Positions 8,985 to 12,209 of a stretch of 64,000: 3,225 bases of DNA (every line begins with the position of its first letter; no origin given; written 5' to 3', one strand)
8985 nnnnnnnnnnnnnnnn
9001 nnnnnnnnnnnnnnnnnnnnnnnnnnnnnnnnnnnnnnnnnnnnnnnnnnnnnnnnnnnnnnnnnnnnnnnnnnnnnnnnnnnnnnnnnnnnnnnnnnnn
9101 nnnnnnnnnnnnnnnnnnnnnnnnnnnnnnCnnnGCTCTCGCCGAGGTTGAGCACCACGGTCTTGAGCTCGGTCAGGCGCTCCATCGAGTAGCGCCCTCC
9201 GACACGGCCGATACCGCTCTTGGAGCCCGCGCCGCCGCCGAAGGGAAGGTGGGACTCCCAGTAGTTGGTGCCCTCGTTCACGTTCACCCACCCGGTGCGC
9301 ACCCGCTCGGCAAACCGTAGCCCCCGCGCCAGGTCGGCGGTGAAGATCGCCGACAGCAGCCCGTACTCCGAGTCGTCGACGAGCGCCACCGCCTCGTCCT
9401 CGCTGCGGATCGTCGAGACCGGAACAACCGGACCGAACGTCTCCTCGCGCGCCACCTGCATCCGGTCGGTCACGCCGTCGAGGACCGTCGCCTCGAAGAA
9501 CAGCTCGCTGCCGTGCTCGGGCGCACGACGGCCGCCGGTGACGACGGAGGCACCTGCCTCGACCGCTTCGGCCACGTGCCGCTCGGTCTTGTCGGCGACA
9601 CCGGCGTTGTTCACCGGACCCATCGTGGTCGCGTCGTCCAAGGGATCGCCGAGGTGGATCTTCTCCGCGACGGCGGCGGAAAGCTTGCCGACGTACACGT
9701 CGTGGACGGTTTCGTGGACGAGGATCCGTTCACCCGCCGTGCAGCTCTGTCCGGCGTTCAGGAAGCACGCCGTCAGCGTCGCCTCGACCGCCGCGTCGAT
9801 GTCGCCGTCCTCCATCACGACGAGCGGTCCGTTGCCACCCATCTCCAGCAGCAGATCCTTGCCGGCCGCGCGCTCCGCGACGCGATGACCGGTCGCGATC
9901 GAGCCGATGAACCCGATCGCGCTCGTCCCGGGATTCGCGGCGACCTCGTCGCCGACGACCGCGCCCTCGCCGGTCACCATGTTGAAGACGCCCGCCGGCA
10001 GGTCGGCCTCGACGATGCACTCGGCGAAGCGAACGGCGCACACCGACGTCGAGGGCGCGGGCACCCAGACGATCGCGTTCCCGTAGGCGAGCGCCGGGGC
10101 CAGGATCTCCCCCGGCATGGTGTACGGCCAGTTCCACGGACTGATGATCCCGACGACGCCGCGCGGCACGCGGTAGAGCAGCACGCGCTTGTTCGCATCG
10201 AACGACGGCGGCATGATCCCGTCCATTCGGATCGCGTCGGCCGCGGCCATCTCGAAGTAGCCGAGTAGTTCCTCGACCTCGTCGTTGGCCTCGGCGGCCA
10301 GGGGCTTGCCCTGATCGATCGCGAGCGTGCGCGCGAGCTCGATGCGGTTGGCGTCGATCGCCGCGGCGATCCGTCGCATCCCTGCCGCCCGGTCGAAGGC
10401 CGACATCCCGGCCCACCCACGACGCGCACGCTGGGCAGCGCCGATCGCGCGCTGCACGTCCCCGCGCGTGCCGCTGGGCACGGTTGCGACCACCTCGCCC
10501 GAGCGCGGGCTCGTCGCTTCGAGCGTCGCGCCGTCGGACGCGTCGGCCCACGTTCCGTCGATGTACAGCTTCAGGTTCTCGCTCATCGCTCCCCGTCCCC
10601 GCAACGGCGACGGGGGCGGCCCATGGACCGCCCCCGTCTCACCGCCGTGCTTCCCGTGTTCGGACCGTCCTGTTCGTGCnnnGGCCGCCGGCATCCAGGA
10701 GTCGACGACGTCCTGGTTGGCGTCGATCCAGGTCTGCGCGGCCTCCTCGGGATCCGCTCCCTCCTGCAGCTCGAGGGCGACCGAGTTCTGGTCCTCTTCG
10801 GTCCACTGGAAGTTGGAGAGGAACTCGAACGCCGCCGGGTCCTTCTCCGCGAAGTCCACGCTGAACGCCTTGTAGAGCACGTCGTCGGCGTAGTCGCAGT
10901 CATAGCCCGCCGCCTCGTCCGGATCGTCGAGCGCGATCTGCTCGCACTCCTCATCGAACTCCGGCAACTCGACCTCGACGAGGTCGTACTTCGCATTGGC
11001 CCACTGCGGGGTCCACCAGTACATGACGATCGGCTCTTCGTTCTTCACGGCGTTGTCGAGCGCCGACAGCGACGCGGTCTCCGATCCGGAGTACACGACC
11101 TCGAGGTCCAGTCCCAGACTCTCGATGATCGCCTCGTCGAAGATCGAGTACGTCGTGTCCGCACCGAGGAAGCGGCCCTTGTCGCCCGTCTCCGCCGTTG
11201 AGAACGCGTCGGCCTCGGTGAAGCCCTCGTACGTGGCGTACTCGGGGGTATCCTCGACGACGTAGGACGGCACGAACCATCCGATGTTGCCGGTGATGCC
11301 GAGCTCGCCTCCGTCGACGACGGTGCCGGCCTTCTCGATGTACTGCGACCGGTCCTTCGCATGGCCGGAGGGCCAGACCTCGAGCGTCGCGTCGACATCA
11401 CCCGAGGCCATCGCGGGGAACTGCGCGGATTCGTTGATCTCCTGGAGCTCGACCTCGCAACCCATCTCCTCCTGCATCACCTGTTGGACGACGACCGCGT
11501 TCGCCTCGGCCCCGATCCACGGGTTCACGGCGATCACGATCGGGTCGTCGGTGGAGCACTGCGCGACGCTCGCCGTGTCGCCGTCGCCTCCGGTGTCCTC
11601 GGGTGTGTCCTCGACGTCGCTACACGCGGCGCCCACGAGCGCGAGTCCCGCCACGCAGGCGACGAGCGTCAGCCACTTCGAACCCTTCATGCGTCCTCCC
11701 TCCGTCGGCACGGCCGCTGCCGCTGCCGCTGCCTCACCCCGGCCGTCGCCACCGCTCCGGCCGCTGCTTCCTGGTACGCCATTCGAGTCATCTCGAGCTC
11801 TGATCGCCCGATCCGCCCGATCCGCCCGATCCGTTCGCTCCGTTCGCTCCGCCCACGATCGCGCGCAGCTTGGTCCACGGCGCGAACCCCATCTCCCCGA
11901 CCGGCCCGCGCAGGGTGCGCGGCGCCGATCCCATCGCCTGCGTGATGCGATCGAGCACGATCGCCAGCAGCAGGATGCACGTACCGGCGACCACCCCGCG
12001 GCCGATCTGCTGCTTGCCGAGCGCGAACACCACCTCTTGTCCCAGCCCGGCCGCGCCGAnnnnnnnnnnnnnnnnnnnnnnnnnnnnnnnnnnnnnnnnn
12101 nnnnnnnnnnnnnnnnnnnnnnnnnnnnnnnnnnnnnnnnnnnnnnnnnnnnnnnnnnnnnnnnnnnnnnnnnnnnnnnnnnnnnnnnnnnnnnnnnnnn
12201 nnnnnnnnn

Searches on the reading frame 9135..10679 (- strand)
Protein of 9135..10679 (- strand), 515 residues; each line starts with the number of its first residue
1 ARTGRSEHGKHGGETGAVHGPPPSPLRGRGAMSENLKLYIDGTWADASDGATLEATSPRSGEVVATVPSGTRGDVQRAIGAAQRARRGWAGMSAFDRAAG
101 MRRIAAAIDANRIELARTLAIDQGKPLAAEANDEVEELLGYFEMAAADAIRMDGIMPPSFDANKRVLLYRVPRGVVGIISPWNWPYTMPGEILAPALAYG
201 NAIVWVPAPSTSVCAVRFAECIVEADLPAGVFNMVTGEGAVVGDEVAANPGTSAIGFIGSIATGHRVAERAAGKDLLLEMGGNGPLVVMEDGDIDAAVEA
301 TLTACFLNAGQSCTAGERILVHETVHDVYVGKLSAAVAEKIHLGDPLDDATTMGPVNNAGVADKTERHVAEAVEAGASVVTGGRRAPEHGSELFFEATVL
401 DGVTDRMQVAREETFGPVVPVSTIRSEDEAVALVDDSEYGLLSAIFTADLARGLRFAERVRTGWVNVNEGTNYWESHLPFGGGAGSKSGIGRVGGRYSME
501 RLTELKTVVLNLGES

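Call 46: search_protein_families(library=pfam, proteins=[window:9135-10679:-], max_evalue=0.00001)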
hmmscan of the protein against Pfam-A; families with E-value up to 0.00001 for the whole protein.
window:9135-10679:- (515 aa): 1 family
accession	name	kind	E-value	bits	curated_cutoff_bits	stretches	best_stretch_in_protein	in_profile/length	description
PF00171.27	Aldedh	-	2e-141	472.1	23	1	44-508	1-461/461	Aldehyde dehydrogenase family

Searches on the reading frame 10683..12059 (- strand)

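Call 46: search_protein_families(library=pfam, proteins=[window:10683-12059:-], max_evalue=0.00001)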
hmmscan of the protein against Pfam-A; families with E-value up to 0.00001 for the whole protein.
window:10683-12059:- (459 aa): 1 family
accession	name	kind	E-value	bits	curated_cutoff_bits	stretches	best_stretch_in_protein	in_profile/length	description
PF04069.17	OpuAC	-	2.3e-45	155.6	21.2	1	172-446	1-256/257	Substrate binding domain of ABC-type glycine betaine transport system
